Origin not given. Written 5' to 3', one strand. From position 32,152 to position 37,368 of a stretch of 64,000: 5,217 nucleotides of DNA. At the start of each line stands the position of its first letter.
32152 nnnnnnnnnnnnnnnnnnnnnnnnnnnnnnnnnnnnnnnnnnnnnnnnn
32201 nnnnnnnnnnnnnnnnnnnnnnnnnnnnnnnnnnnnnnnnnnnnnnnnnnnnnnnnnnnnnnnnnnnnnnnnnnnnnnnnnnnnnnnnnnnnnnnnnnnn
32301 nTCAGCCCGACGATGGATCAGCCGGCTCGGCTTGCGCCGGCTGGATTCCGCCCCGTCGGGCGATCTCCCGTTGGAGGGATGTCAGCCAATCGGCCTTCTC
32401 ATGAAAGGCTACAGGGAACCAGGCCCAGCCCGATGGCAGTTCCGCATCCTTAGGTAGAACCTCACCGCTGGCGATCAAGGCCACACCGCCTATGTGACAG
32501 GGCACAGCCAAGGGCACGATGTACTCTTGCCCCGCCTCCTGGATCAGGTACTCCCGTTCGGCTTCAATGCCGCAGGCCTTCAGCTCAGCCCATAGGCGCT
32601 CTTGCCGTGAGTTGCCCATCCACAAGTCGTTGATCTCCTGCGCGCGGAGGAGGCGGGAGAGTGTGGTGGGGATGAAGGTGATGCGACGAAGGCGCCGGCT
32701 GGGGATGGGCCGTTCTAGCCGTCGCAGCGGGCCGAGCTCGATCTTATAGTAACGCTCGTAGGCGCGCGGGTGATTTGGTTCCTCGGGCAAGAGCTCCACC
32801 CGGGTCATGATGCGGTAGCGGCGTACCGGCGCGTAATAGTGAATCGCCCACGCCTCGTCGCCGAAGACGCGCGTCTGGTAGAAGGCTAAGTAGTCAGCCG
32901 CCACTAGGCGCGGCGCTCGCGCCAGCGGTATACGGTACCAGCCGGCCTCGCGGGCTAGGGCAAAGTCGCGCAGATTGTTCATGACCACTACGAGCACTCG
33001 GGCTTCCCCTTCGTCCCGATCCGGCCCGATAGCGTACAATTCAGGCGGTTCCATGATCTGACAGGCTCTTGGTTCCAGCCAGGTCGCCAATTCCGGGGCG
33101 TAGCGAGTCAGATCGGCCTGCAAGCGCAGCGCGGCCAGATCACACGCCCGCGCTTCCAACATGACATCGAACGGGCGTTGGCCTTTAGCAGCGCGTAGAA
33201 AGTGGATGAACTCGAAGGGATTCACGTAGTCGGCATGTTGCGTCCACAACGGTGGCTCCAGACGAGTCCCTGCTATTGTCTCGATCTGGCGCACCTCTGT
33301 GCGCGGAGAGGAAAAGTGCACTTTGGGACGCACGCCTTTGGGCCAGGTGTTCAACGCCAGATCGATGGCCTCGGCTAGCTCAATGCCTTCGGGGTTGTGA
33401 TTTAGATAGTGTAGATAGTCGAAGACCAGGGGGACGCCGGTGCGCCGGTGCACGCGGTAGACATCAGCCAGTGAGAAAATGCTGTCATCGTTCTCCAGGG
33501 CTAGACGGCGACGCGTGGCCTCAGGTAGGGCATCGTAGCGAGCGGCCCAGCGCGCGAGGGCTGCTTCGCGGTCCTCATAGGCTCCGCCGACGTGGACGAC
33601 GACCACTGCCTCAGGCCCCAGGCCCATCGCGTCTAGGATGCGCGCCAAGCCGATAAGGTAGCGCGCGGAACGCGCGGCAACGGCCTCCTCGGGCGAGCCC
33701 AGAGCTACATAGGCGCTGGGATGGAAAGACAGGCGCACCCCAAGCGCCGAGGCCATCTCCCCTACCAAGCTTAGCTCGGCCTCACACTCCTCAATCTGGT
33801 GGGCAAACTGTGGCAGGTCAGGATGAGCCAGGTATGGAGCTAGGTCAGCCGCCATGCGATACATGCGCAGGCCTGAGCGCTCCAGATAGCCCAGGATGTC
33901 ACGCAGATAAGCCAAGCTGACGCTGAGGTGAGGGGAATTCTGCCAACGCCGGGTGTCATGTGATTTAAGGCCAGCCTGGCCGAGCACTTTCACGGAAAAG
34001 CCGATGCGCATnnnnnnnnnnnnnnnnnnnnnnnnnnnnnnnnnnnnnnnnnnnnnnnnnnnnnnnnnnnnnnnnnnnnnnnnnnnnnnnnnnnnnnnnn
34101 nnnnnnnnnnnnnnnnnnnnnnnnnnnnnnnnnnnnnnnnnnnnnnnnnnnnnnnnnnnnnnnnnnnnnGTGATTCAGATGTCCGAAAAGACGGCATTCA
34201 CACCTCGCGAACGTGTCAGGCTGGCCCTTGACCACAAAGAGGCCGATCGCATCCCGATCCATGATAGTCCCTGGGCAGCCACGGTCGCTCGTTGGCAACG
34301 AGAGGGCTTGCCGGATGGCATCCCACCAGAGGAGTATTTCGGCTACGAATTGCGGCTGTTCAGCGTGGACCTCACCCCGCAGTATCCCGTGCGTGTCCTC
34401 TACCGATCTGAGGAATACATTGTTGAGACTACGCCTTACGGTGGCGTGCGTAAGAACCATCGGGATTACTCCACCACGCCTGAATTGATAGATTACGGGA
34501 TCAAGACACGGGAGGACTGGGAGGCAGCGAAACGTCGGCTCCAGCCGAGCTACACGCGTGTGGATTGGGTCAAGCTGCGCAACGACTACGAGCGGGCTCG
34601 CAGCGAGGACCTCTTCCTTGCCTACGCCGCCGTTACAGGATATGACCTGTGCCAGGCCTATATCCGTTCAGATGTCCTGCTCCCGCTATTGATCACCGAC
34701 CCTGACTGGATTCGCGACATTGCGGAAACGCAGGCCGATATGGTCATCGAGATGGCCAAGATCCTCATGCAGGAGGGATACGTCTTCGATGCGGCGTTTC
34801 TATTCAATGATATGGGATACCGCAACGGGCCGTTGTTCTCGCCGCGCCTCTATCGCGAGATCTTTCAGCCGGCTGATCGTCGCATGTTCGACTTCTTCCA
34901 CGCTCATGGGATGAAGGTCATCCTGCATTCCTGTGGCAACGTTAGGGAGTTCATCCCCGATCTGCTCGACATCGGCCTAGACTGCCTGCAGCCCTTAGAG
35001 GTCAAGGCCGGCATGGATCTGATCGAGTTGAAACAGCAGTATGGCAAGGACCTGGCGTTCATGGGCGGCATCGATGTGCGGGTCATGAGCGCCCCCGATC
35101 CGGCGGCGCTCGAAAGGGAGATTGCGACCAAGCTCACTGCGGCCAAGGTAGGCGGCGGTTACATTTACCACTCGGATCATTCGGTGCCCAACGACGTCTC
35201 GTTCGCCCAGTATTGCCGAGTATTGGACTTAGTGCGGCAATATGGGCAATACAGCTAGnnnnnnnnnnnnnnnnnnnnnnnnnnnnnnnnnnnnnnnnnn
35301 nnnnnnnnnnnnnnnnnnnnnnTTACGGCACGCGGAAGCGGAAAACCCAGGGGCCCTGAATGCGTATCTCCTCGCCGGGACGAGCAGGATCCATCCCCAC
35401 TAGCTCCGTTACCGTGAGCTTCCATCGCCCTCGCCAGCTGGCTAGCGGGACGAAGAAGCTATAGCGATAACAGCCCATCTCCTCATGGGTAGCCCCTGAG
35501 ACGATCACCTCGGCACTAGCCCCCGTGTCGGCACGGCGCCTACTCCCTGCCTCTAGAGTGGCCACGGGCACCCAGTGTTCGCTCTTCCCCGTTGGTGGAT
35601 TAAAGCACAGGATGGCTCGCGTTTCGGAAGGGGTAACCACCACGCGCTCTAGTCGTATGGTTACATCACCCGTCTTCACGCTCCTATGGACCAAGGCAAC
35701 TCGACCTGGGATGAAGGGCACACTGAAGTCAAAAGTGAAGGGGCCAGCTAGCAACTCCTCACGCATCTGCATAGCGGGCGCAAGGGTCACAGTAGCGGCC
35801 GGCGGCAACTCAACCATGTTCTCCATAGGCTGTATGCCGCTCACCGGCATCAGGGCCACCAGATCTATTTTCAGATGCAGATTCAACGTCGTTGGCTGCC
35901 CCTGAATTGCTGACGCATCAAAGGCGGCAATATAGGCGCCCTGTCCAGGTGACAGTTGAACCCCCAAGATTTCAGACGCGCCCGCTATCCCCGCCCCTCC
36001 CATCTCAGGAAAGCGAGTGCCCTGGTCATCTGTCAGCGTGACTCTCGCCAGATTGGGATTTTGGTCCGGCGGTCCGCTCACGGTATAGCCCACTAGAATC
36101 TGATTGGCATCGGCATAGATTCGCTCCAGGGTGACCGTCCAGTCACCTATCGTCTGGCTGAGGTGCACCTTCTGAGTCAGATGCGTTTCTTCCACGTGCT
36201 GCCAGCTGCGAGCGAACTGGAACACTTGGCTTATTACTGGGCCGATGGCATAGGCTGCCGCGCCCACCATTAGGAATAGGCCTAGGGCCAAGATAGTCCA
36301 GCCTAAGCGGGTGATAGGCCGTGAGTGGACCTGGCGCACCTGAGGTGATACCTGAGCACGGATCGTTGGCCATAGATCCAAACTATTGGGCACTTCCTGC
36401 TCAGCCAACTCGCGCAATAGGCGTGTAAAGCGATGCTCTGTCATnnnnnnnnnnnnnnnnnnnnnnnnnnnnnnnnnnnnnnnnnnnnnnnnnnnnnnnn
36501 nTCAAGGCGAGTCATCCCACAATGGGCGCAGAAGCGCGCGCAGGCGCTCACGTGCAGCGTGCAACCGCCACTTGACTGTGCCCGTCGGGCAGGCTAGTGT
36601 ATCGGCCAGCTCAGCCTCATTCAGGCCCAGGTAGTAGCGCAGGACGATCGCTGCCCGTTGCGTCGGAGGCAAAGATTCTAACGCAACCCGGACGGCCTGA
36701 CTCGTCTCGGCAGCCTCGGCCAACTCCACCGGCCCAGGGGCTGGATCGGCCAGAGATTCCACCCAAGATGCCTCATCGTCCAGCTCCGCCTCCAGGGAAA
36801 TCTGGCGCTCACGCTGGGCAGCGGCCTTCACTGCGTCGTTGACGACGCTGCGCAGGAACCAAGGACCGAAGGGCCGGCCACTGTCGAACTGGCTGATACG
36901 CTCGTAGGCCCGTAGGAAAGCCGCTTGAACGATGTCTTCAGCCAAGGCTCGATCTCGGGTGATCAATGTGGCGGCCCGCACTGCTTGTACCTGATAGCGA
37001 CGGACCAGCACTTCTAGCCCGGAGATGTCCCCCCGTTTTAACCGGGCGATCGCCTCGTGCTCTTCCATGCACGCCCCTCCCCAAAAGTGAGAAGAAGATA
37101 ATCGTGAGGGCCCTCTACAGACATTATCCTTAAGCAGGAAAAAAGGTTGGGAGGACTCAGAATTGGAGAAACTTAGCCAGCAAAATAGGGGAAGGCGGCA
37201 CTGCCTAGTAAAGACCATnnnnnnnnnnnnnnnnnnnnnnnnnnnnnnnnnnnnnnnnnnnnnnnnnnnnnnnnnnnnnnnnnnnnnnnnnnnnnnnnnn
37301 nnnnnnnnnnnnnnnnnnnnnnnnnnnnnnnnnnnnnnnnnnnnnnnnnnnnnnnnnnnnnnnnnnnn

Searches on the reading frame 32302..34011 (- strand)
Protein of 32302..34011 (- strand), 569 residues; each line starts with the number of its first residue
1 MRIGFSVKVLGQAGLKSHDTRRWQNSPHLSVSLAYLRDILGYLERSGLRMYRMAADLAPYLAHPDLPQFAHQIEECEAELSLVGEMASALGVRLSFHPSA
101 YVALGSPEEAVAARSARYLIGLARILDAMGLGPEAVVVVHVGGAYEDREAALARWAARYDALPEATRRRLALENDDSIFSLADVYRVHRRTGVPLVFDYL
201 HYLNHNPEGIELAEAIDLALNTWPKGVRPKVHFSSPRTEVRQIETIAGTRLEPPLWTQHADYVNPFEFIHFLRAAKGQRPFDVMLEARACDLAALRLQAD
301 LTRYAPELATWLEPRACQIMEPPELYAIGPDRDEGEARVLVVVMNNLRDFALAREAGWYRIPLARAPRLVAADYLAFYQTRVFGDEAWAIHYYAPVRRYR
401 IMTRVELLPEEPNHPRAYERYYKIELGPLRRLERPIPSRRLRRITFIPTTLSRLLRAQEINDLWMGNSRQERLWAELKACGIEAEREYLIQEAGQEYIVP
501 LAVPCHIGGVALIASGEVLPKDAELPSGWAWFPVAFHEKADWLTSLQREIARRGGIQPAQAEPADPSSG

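Call 36: search_protein_families(library=pfam, proteins=[window:32302-34011:-], max_evalue=0.00001)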
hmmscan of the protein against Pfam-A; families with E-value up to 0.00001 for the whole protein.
window:32302-34011:- (569 aa): 2 families
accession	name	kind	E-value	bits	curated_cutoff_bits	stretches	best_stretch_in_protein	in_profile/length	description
PF03851.20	UvdE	-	2e-45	155.6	24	1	35-239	45-253/275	UV-endonuclease UvdE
PF01261.30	AP_endonuc_2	-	2.6e-06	27.8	31.1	1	79-207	29-168/249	Xylose isomerase-like TIM barrel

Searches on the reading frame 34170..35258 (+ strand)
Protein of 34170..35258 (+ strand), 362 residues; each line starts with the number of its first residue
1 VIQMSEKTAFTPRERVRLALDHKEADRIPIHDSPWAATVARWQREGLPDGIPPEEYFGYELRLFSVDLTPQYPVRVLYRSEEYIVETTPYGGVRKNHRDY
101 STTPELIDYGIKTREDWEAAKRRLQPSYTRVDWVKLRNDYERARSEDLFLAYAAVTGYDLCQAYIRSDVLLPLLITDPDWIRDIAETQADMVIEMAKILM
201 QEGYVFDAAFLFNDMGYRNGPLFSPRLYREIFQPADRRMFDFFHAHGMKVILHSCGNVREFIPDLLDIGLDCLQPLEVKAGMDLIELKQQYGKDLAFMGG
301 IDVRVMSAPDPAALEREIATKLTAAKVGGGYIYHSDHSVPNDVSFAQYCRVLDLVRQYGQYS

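Call 37: search_protein_families(library=pfam, proteins=[window:34170-35258:+], max_evalue=0.00001)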
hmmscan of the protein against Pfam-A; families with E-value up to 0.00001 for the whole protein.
window:34170-35258:+ (362 aa): 1 family
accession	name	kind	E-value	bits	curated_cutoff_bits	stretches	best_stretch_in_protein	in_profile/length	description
PF01208.23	URO-D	-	1.7e-17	63.9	23.9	1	170-358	165-346/346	Uroporphyrinogen decarboxylase (URO-D)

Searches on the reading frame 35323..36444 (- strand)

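Call 37: search_protein_families(library=pfam, proteins=[window:35323-36444:-], max_evalue=0.00001)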
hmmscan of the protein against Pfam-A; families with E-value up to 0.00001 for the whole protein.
window:35323-36444:- (373 aa): 1 family
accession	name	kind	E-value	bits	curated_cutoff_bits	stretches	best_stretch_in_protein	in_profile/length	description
PF13786.12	DUF4179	-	2.8e-10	40.9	30.1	1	52-123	12-93/94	Domain of unknown function (DUF4179)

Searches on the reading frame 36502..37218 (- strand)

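Call 37: search_protein_families(library=pfam, proteins=[window:36502-37218:-], max_evalue=0.00001)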
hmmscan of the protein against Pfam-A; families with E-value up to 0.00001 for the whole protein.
window:36502-37218:- (238 aa): 3 families
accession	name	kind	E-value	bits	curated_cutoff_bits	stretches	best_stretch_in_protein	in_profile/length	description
PF08281.18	Sigma70_r4_2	-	1.4e-13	50.7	25.7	1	174-226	2-54/54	Sigma-70, region 4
PF04542.20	Sigma70_r2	-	1.8e-11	44.1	24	1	71-138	1-70/71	Sigma-70 region 2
PF04545.22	Sigma70_r4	-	1.7e-10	40.7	24.1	1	179-228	1-50/50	Sigma-70, region 4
